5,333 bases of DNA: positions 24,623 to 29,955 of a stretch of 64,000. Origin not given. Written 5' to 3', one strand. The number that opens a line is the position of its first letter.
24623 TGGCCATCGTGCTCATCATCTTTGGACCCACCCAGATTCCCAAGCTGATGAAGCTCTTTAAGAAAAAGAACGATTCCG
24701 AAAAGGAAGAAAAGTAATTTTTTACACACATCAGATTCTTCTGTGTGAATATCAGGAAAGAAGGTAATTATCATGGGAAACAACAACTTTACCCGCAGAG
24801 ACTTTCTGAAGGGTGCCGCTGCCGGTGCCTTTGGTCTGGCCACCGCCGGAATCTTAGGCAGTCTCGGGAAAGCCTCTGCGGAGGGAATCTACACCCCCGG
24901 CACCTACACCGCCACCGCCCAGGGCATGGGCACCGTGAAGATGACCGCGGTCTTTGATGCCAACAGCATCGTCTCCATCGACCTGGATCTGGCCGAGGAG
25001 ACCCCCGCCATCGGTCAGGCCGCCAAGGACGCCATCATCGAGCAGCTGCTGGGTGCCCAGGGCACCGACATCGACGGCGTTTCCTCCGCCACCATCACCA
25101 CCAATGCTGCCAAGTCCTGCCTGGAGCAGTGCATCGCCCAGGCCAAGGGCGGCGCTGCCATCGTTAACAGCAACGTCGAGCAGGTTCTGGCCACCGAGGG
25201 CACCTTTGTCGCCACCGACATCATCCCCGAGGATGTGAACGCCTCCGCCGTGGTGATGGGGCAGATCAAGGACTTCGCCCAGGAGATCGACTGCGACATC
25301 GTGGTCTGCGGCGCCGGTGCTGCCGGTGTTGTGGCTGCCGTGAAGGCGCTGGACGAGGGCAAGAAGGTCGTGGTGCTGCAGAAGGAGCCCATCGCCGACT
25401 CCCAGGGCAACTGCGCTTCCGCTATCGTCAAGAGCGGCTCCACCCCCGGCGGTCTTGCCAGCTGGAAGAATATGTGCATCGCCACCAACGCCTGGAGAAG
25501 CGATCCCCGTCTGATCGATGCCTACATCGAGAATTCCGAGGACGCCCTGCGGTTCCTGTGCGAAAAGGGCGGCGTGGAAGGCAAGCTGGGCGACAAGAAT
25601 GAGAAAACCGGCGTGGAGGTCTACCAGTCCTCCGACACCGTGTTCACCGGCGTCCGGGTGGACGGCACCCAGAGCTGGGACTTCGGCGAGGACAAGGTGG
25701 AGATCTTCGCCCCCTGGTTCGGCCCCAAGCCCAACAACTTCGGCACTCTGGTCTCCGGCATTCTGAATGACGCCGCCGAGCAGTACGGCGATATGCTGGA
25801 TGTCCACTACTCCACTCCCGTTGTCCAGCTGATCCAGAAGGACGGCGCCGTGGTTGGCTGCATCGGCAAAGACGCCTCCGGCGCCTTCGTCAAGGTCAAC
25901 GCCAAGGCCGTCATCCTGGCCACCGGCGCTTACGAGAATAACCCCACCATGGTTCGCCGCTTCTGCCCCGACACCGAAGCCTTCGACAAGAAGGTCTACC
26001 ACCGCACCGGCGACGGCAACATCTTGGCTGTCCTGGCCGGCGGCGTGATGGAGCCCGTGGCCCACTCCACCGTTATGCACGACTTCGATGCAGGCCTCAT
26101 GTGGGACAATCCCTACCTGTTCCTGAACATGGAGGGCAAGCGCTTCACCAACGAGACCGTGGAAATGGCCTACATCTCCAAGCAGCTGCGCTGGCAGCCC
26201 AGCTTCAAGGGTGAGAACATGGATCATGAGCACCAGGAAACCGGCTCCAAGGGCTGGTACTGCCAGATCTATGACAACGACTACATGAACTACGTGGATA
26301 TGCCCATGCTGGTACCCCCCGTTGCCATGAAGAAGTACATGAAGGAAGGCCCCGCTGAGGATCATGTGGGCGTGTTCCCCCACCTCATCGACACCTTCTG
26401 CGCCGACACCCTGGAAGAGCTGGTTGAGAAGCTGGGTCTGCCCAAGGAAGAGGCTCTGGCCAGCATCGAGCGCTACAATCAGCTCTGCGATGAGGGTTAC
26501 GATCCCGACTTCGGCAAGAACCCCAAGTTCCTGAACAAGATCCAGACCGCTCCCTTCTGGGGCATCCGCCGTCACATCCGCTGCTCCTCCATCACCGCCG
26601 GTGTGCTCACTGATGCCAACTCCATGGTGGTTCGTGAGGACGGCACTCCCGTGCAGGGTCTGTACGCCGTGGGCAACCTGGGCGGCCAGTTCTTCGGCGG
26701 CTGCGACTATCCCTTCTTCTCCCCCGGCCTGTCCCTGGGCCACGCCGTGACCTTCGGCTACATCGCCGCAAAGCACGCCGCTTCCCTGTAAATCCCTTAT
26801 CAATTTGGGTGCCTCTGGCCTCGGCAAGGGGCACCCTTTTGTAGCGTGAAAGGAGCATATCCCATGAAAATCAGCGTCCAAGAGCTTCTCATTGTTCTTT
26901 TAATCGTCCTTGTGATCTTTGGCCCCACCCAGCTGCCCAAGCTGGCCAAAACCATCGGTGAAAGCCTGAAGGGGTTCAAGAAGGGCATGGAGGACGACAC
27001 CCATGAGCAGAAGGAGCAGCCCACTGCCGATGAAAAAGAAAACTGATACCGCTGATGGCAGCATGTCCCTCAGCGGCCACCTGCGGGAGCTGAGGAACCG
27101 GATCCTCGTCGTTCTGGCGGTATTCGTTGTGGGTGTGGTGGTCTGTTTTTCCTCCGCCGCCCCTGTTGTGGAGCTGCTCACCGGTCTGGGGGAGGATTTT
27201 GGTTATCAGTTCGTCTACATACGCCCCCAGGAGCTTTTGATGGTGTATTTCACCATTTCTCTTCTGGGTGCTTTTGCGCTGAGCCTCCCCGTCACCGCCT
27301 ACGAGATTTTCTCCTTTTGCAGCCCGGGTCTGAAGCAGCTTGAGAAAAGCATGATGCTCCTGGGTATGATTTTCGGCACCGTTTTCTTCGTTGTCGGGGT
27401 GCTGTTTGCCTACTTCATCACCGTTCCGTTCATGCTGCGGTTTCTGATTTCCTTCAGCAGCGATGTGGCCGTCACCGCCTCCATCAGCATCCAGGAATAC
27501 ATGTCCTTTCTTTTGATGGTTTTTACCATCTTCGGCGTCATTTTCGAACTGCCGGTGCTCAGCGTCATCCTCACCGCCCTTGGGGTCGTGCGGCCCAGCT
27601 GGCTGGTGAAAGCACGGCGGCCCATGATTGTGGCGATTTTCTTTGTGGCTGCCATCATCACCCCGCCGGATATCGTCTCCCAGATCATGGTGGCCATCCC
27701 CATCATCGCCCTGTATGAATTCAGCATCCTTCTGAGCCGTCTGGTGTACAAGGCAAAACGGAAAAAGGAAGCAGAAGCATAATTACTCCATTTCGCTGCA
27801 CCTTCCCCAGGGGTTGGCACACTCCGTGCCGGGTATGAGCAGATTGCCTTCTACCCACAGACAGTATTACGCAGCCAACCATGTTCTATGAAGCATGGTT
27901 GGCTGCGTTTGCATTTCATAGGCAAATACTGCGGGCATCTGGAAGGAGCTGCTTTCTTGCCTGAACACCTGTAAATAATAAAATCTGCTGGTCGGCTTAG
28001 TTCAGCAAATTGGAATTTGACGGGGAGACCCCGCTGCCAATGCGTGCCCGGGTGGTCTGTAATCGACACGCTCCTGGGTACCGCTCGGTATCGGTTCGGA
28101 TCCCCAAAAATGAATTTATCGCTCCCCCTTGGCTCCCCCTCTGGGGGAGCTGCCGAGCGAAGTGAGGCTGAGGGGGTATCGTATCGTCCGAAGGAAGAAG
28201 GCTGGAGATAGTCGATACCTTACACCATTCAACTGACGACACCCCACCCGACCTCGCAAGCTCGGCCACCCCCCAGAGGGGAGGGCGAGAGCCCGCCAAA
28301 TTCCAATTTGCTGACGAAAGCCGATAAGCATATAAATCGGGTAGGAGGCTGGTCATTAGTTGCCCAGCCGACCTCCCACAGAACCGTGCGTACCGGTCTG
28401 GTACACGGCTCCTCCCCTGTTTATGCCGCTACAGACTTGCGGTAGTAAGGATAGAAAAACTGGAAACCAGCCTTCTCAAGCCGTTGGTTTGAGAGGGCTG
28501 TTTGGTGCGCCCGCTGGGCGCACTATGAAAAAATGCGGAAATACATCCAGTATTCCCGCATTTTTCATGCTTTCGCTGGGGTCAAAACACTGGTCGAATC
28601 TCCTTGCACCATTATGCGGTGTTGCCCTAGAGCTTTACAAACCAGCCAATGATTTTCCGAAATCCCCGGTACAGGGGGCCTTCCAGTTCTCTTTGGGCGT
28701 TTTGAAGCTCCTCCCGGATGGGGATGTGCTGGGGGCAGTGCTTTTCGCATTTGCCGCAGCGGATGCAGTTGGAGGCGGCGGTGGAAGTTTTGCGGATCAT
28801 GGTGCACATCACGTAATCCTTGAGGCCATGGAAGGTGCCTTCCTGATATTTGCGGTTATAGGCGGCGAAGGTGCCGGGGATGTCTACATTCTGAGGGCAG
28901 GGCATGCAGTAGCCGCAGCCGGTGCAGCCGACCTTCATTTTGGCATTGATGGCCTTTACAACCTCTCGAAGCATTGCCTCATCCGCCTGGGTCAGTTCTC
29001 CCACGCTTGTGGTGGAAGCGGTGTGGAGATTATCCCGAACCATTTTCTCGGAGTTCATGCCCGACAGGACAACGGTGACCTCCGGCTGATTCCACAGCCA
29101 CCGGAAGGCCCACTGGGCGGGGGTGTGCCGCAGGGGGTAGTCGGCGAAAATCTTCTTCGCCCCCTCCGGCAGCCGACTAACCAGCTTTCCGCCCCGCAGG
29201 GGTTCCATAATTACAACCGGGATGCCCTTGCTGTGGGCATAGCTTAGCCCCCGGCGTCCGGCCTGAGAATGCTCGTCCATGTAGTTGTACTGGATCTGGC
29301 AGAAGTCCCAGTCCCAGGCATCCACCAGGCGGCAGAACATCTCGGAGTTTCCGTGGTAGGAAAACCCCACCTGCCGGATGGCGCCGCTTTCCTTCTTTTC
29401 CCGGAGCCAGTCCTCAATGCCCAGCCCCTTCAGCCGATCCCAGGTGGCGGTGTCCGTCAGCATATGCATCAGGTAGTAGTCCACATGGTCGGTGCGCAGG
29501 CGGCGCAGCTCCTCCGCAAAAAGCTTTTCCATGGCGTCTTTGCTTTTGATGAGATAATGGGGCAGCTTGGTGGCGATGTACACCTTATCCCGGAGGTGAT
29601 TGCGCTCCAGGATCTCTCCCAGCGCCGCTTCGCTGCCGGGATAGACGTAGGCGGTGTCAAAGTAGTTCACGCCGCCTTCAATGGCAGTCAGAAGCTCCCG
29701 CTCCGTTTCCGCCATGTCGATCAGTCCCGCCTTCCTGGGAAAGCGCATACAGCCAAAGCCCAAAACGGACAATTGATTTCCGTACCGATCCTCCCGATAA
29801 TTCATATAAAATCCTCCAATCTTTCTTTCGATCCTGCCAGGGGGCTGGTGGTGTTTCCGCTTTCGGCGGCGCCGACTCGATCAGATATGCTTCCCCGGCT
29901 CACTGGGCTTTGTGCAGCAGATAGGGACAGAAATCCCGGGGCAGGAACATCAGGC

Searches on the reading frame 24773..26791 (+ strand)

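Call 81: search_protein_families(library=pfam, proteins=[window:24773-26791:+])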
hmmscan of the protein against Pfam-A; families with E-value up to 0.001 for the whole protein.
window:24773-26791:+ (672 aa): 8 families
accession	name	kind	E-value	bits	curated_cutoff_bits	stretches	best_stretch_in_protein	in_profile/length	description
PF00890.30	FAD_binding_2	-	6.5e-36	124.8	20.4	1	175-640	1-402/414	FAD binding domain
PF01266.30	DAO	-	7.8e-09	36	27.9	1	175-241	1-70/353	FAD dependent oxidoreductase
PF04205.19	FMN_bind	-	7.5e-08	33.4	22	1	53-121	4-76/77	FMN-binding domain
PF07992.20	Pyr_redox_2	-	1.4e-06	28.4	26.1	1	175-393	2-116/291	Pyridine nucleotide-disulphide oxidoreductase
PF12831.13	FAD_oxidored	-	1.1e-05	25.4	27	1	175-206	1-32/416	FAD dependent oxidoreductase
PF03486.20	HI0933_like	-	0.00028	20.9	50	1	175-205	2-32/244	HI0933-like protein Rossmann domain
PF01134.28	GIDA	-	0.00037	20.1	22.1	0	175-204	1-30/391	Glucose inhibited division protein A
PF10518.14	TAT_signal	-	0.00057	20.2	22.7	1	5-25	1-21/21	TAT (twin-arginine translocation) pathway signal sequence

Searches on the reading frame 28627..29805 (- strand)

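Call 81: search_protein_families(library=pfam, proteins=[window:28627-29805:-])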
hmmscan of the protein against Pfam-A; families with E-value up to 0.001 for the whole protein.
window:28627-29805:- (392 aa): 7 families
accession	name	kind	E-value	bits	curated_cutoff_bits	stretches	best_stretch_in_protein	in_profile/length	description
PF00248.27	Aldo_ket_red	-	1.1e-34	120.3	24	1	15-264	2-275/291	Aldo/keto reductase family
PF13187.11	Fer4_9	-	7.2e-09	36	27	1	294-360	2-50/52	4Fe-4S dicluster domain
PF13534.11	Fer4_17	-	2e-07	31.9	22.2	1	294-361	2-60/61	4Fe-4S dicluster domain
PF13183.11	Fer4_8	-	6.1e-06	27.1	27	1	294-361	5-68/68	4Fe-4S dicluster domain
PF13746.11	Fer4_18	-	1.7e-05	25.4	27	1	335-368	49-82/114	4Fe-4S dicluster domain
PF13237.11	Fer4_10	-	9.6e-05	22.7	25.5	0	292-358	7-53/53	4Fe-4S dicluster domain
PF00037.32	Fer4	-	0.00042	20.4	21.1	0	345-360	6-21/24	4Fe-4S binding domain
